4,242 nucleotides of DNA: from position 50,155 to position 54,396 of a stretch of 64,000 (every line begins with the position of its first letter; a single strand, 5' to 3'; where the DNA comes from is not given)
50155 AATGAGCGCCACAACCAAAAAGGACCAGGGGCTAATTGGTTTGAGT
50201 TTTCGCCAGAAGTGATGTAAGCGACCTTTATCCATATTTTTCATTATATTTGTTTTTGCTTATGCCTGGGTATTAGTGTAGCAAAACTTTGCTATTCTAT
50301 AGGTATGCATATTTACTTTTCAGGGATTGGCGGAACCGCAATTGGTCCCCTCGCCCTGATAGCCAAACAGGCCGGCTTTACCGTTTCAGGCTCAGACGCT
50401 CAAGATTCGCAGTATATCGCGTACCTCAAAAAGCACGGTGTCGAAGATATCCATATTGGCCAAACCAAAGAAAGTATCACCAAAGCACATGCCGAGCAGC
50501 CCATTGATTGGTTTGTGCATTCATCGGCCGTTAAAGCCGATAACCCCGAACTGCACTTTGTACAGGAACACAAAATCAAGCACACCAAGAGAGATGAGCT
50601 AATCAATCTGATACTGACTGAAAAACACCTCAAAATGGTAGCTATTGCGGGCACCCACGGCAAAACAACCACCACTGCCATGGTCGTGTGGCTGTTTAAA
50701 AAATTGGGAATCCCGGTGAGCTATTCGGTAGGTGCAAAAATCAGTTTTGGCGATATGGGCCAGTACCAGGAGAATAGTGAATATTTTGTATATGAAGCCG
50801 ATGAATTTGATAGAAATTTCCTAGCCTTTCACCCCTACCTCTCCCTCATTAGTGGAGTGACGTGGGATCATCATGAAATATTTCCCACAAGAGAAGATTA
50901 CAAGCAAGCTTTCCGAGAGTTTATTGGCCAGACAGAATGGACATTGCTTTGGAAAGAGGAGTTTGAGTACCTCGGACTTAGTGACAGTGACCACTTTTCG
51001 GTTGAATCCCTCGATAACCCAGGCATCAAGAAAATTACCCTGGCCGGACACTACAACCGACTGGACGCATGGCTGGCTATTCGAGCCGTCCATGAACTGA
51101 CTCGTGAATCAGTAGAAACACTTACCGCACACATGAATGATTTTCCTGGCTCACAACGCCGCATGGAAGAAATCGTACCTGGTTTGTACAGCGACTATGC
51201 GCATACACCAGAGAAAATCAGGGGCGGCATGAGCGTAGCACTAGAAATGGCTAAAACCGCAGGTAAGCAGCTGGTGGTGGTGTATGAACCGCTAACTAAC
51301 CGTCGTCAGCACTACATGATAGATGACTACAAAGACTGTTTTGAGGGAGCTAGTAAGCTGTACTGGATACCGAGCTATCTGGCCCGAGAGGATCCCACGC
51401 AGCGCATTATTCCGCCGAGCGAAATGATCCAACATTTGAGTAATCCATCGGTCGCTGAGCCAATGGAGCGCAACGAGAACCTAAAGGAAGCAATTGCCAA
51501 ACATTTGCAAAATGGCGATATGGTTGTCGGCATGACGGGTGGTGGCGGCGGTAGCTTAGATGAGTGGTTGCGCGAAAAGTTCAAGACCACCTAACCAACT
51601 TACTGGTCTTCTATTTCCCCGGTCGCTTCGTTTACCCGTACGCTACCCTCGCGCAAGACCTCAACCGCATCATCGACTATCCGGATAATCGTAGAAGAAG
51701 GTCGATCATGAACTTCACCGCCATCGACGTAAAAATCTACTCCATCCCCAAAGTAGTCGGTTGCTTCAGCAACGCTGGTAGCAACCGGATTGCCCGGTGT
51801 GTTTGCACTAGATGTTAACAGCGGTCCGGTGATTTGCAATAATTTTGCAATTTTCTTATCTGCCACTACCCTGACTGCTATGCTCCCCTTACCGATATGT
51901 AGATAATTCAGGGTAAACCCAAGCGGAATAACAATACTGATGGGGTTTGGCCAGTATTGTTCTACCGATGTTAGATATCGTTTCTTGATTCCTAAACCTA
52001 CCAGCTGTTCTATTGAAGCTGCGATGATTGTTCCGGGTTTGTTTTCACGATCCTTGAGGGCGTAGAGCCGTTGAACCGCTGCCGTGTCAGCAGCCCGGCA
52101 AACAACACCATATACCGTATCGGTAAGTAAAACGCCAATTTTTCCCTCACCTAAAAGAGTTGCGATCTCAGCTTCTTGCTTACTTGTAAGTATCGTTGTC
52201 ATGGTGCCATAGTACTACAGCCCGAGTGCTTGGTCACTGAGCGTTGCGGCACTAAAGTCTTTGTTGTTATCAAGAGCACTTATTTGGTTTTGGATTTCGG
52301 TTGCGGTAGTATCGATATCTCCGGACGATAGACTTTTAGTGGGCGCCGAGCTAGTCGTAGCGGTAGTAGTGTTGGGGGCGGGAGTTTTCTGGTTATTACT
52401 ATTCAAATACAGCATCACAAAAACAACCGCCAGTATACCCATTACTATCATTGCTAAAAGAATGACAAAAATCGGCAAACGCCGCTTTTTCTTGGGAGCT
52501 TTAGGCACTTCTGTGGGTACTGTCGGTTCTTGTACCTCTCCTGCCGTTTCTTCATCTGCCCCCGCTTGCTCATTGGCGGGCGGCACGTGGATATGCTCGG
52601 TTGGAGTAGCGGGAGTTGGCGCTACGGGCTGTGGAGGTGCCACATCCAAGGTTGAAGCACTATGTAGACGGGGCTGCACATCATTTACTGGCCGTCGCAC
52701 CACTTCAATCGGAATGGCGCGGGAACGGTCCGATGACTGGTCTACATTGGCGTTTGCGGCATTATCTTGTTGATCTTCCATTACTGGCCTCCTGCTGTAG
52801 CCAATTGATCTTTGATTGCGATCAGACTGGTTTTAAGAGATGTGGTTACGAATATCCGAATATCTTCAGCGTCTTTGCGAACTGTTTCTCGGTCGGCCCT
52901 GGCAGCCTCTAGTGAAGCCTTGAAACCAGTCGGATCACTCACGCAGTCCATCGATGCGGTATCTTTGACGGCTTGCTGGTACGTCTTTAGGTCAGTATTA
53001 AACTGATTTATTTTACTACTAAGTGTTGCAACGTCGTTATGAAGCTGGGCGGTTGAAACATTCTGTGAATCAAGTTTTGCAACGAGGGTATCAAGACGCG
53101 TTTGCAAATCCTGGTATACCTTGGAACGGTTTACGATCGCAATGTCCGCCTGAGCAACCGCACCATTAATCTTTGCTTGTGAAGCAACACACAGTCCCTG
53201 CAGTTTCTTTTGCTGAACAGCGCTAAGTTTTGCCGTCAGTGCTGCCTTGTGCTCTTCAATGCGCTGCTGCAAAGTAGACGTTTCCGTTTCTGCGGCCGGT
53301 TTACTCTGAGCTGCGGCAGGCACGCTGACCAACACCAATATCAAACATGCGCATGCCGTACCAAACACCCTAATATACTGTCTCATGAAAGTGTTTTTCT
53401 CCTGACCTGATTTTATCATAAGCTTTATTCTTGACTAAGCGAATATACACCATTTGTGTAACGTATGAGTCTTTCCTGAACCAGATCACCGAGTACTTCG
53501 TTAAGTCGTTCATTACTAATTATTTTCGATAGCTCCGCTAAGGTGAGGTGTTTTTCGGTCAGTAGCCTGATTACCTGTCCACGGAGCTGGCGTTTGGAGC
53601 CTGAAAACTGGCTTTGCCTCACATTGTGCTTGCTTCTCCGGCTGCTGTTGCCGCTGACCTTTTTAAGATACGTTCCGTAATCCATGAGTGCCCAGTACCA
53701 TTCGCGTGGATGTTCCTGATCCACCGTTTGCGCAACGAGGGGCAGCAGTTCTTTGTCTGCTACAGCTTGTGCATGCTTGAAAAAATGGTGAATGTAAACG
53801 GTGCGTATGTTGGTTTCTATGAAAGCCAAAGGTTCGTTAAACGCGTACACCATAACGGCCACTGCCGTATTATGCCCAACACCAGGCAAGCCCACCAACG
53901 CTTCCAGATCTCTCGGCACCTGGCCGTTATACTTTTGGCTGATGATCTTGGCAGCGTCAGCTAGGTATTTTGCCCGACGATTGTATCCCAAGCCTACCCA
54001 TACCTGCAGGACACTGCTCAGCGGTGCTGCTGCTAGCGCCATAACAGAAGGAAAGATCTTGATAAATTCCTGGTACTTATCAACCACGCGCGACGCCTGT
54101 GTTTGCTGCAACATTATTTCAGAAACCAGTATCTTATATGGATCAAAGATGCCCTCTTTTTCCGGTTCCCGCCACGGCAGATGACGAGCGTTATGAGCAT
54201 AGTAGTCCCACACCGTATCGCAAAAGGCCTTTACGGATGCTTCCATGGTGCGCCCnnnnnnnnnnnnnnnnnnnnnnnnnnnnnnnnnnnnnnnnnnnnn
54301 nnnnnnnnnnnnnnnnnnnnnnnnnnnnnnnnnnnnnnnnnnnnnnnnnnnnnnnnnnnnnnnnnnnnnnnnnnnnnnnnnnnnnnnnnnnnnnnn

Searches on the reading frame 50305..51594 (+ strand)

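Call 65: search_protein_families(library=pfam, proteins=[window:50305-51594:+], max_evalue=0.00001)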
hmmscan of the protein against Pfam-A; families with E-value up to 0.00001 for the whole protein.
window:50305-51594:+ (429 aa): 3 families
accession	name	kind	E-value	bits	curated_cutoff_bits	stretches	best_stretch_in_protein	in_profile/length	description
PF01225.30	Mur_ligase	-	1.8e-16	60.7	21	1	2-105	1-92/95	Mur ligase family, catalytic domain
PF08245.18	Mur_ligase_M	-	5.7e-09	36.7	24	1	114-208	1-111/200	Mur ligase middle domain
PF02875.26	Mur_ligase_C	-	2.8e-06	28.6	28.4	1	286-408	2-122/127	Mur ligase, glutamate ligase domain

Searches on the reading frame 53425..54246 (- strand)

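Call 65: search_protein_families(library=pfam, proteins=[window:53425-54246:-], max_evalue=0.00001)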
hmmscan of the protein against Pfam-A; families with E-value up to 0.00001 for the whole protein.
window:53425-54246:- (273 aa): 1 family
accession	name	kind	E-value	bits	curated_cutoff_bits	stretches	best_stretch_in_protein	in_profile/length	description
PF00730.31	HhH-GPD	-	3.9e-14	53.3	26.2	1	41-160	1-92/108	HhH-GPD superfamily base excision DNA repair protein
